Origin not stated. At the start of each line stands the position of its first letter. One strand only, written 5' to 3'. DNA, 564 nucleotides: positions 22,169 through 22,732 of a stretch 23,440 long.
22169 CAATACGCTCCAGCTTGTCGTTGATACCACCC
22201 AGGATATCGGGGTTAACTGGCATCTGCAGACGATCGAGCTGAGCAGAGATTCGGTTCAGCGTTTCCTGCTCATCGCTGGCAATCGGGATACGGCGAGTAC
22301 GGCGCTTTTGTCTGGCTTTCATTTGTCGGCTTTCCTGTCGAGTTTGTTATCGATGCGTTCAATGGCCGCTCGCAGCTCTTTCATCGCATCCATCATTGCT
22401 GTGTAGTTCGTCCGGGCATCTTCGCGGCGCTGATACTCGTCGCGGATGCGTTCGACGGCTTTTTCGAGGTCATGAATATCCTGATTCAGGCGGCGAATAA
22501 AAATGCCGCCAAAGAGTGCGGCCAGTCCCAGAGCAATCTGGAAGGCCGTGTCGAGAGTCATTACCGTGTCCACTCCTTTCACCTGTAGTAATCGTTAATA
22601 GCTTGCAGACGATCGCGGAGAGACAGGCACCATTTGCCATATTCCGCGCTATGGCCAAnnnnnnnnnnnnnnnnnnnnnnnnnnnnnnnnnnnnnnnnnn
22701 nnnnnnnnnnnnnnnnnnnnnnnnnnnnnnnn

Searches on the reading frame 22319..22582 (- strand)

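Call 3: search_protein_families(library=pfam, proteins=[window:22319-22582:-], max_evalue=0.1)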
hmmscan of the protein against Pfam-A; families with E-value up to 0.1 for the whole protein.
window:22319-22582:- (87 aa): 14 families
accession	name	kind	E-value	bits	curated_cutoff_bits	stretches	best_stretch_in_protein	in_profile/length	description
PF16326.10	ABC_tran_CTD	-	0.008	16.8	32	1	31-83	12-63/69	ABC transporter C-terminal domain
PF13747.11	DUF4164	-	0.012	16.5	27.2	0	28-61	9-42/89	Domain of unknown function (DUF4164)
PF00804.31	Syntaxin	-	0.021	15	26.7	1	30-86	5-61/157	Syntaxin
PF15188.11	CCDC-167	-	0.023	15.4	27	1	29-82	6-59/84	Coiled-coil domain-containing protein 167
PF23257.1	DUF7071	-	0.031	14.4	27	1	40-70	31-61/68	Domain of unknown function (DUF7071)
PF05508.16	Ran-binding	-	0.033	13.7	25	1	28-78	86-136/304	RanGTP-binding protein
PF12825.12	DUF3818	-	0.044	13.3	25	1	18-83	91-148/338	Domain of unknown function in PX-proteins (DUF3818)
PF24555.1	CC4_CEP85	-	0.049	14.5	27.3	1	29-71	32-71/85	Centrosomal protein of 85 kDa-like, CC4 coiled-coil domain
PF02734.22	Dak2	-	0.052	13.9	27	1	35-79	71-115/174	DAK2 domain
PF16043.11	DUF4795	-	0.059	13.2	34.8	1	30-87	17-74/208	Domain of unknown function (DUF4795)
PF07219.19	HemY_N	-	0.063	13.8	31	1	9-83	13-87/107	HemY protein N-terminus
PF05531.17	NPV_P10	-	0.066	14.1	29.8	1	29-82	13-66/75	Nucleopolyhedrovirus P10 protein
PF19191.5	HEF_HK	-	0.075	14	24.1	0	37-81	11-55/67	HEF_HK domain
PF10158.14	LOH1CR12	-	0.086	13.4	24.7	1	29-83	51-105/131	Tumour suppressor protein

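Call 4: search_protein_families(library=phrogs, proteins=[window:22319-22582:-], max_evalue=0.1)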
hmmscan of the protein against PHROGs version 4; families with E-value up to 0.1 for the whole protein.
window:22319-22582:- (87 aa): 13 families
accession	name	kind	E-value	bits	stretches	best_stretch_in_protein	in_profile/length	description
phrog_462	-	other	6.8e-12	46.4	1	5-87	4-96/101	lipoprotein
phrog_5620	-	unknown function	0.00017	22.4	1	61-84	29-52/60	-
phrog_739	-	lysis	0.00078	20.7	1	20-86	15-90/122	Rz-like spanin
phrog_12220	-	unknown function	0.0012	20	1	14-84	4-72/89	-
phrog_937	-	other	0.003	18.9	1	34-83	4-54/115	hemolysin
phrog_4151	-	DNA, RNA and nucleotide metabolism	0.0037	18.1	1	40-80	65-106/154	DNA binding protein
phrog_5690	-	unknown function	0.0092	15.6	1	31-60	868-899/907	-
phrog_14363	-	unknown function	0.0093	16.6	1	32-72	78-121/172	-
phrog_214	-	lysis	0.022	15.6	1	16-86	15-83/176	Rz-like spanin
phrog_3550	-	unknown function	0.026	15.9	0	29-68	34-68/79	-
phrog_95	-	integration and excision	0.034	13.7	1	30-83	457-507/651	integrase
phrog_1009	-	unknown function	0.05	14.7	1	28-83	35-87/103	-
phrog_10152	-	lysis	0.058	14.3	1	13-75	13-76/124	Rz-like spanin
